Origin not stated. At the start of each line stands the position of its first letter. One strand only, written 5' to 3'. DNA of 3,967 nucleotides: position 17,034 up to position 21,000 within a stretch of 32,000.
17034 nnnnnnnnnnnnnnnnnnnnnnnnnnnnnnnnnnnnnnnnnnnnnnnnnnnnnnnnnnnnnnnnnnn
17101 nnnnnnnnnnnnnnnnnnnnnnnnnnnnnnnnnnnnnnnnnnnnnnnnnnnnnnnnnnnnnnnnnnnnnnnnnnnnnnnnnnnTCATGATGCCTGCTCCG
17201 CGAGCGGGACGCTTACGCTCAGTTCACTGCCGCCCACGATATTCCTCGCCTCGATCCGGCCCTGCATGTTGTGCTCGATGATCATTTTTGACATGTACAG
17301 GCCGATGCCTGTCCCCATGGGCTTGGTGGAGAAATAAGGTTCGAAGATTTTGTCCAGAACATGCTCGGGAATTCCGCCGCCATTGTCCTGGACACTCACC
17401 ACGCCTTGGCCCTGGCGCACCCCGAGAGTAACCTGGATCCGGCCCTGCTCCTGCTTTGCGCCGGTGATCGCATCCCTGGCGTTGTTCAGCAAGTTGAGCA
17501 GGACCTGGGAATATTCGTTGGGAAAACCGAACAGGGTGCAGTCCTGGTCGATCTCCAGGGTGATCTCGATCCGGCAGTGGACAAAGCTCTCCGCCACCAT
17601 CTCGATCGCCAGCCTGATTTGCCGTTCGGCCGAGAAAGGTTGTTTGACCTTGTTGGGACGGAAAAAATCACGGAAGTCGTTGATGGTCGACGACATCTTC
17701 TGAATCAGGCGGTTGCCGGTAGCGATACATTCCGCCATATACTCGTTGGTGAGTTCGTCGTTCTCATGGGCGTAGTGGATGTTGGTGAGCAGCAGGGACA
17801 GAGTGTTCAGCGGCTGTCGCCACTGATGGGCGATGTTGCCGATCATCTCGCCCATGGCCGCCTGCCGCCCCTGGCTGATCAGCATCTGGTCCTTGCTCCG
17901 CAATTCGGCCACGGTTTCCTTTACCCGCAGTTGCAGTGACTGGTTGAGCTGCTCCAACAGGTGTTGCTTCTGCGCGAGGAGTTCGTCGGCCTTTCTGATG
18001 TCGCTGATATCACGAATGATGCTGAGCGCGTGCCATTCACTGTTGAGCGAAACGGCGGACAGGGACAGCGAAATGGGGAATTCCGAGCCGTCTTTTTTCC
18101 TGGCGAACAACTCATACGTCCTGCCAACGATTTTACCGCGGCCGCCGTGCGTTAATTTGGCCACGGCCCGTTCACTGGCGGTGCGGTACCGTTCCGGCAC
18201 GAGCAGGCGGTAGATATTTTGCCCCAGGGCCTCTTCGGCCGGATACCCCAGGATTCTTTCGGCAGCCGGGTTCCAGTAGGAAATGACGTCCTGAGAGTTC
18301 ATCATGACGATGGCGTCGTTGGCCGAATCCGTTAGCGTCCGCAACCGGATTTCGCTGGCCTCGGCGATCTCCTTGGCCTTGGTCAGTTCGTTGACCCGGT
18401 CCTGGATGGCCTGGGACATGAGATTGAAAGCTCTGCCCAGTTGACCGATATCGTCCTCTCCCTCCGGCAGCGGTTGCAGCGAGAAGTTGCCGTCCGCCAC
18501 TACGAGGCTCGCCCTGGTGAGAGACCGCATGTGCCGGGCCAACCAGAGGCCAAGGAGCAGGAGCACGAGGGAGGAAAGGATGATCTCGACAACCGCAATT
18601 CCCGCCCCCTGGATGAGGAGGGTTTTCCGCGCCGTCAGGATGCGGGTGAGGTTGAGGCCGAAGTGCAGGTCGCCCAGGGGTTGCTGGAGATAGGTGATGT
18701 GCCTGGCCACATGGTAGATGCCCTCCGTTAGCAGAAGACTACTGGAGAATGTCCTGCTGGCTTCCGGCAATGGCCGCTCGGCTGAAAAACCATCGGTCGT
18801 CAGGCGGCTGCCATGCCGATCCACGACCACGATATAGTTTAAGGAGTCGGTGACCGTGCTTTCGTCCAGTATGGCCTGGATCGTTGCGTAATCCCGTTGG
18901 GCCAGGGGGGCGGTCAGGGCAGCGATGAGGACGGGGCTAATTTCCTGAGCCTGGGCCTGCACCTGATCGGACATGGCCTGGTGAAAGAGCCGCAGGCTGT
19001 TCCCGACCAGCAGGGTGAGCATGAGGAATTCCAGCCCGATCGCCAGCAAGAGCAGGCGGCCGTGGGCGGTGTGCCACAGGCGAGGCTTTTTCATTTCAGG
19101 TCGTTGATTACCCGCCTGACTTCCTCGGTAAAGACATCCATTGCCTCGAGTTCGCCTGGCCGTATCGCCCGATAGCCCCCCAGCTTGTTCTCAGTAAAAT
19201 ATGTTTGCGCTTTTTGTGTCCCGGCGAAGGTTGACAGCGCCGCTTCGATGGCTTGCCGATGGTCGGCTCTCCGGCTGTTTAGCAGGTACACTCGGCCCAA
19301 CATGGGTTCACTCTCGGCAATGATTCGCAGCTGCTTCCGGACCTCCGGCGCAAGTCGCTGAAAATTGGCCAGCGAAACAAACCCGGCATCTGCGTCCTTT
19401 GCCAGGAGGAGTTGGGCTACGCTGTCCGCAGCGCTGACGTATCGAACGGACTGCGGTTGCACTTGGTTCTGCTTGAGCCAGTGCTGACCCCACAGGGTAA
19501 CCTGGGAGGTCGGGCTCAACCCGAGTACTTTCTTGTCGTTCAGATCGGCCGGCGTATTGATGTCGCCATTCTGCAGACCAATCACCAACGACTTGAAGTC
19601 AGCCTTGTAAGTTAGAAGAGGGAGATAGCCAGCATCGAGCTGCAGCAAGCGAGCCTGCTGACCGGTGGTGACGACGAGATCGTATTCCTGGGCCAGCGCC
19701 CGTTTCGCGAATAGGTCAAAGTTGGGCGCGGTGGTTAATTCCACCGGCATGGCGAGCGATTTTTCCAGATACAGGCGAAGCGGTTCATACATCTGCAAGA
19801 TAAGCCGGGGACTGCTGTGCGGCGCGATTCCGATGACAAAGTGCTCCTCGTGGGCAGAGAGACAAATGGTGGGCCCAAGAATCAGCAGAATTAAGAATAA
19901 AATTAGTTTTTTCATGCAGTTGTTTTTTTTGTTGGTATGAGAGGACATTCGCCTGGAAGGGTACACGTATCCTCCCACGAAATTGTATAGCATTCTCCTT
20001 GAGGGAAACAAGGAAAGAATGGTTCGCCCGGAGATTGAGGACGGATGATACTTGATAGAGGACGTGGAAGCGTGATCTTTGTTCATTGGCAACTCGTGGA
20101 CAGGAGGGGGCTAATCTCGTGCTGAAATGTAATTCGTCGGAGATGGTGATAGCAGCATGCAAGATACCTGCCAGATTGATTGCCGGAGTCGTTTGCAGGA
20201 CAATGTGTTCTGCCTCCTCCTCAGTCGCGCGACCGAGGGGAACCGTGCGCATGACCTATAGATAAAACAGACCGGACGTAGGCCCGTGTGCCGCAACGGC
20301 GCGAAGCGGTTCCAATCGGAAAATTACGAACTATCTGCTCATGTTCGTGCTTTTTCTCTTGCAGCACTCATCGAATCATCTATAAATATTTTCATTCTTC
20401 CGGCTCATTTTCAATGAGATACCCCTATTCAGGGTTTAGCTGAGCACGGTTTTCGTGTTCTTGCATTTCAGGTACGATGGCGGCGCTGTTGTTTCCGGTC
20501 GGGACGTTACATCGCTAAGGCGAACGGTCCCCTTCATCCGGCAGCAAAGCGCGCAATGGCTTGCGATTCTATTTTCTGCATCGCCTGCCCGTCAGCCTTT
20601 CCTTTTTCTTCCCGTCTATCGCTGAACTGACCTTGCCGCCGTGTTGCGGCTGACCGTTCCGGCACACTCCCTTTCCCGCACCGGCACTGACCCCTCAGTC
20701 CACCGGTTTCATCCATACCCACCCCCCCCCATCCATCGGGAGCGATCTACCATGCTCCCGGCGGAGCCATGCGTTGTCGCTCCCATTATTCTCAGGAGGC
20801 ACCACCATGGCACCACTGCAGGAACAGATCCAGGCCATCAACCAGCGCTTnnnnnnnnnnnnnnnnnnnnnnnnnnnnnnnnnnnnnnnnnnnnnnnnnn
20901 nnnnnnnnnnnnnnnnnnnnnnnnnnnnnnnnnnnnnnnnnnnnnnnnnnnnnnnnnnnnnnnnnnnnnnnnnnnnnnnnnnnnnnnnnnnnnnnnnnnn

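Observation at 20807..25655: Seven-gene recombination plus anti-restriction module resembling the leading region of a conjugative or integrative element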

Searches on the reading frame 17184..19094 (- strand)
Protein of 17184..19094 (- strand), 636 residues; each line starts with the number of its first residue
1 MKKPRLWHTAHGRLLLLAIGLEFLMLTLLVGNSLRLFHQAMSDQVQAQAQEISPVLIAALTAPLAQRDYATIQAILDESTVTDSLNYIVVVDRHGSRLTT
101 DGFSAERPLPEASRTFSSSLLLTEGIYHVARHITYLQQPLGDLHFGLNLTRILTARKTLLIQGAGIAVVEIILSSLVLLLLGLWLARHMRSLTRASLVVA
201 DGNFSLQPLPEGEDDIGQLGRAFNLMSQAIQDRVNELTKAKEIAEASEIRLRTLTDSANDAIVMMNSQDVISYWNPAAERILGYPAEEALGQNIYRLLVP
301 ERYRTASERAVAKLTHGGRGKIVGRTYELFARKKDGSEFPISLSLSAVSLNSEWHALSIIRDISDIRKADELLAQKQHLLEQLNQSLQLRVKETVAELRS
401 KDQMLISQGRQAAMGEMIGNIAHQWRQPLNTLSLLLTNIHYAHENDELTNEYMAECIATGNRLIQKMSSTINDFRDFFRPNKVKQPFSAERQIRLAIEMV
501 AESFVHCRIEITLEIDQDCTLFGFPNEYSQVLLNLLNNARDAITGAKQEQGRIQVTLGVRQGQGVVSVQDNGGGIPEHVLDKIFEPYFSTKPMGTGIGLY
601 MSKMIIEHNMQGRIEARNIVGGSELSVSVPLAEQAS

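Call 6: search_protein_families(library=pfam, proteins=[window:17184-19094:-], max_evalue=0.001)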
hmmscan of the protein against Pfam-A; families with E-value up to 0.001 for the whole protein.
window:17184-19094:- (636 aa): 8 families
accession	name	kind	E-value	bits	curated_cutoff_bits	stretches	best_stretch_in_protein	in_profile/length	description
PF02518.31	HATPase_c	-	2e-20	73.7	26.4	1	528-632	6-110/111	Histidine kinase-, DNA gyrase B-, and HSP90-like ATPase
PF00989.32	PAS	-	3.7e-17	62.8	22.6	1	250-363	2-113/113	PAS fold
PF13426.13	PAS_9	-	1.8e-14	54.3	27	1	260-365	2-103/103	PAS domain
PF13188.13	PAS_8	-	5.6e-09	36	21.8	1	250-302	2-54/65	PAS domain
PF00672.30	HAMP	-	6.8e-09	36.4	25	1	181-232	2-53/53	HAMP domain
PF08448.16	PAS_4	-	1.6e-06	28.8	23.1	1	256-348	2-88/110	PAS fold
PF08447.18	PAS_3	-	6.6e-06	26.8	25.6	1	272-348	2-75/89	PAS fold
PF00512.31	HisKA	-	1.7e-05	25.2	26.9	1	414-480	2-63/66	His Kinase A (phospho-acceptor) domain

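Call 30: find_encoding_contigs(protein=window:17184-19094:-, flank=10000, max_places=10)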
Protein window:17184-19094:- (636 aa): no gene with exactly this product is on record in the collection.

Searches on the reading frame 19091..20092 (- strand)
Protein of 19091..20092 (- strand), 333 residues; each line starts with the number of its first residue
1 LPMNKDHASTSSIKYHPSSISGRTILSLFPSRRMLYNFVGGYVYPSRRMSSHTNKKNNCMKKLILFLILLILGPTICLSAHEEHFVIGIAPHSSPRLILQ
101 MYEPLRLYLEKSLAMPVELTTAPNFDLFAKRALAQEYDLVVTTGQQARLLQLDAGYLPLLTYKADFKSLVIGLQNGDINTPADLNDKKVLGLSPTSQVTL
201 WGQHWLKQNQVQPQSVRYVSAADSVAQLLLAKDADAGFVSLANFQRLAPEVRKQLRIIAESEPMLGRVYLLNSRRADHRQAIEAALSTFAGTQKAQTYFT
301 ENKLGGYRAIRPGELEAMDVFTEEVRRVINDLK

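Call 6: search_protein_families(library=pfam, proteins=[window:19091-20092:-], max_evalue=0.001)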
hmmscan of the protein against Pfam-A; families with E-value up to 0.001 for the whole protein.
window:19091-20092:- (333 aa): 3 families
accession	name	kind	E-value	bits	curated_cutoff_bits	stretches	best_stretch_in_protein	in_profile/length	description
PF12974.12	Phosphonate-bd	-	2.5e-38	132.3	27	1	87-311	1-238/242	ABC transporter, phosphonate, periplasmic substrate-binding protein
PF09084.16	NMT1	-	9.4e-06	26.1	20.5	1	169-251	76-158/216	NMT1/THI5 like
PF03466.25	LysR_substrate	-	0.00086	19.2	28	0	131-286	50-201/209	LysR substrate binding domain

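Call 41: find_related_loci(query=window:19091-20092:-, collection=metagenome_contigs, flank=10000)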
Query window:19091-20092:- (333 aa) in metagenome_contigs; peptide patterns used: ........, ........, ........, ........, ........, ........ (x = any residue, [..] = any of these).
161 stretches matched a pattern; 17 encode a relative of the query (tblastn E <= 1e-3); 17 distinct loci.
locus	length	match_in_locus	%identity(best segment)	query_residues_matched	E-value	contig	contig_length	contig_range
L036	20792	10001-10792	53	66-330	1e-89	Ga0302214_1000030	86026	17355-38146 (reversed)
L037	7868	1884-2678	52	65-330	3e-88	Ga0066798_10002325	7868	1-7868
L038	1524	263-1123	49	37-330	1e-93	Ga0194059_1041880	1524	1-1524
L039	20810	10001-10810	52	65-330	2e-87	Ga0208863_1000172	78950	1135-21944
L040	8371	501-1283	54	71-326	2e-86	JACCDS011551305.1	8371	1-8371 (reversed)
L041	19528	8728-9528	51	68-330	5e-84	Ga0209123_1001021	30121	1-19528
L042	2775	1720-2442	54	85-326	5e-85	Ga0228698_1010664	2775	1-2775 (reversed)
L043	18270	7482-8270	51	71-326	3e-83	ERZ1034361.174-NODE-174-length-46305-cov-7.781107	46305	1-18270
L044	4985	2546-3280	53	85-330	3e-83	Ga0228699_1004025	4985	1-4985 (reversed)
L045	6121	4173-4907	53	85-330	8e-83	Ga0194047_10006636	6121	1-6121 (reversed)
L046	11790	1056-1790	52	85-330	1e-82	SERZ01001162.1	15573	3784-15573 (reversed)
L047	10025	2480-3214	52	85-330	1e-82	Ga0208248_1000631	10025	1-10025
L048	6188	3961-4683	53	85-326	1e-81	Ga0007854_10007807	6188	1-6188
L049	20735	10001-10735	52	85-330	1e-80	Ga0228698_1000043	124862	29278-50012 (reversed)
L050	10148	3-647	53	115-330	3e-71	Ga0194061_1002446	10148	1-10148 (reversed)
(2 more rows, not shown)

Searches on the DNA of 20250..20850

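Call 101: search_rna_families(source=window, start=20250, end=20850, threshold=evalue, max_evalue=1)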
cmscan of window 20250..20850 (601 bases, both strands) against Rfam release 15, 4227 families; matches with E-value up to 1: 0.
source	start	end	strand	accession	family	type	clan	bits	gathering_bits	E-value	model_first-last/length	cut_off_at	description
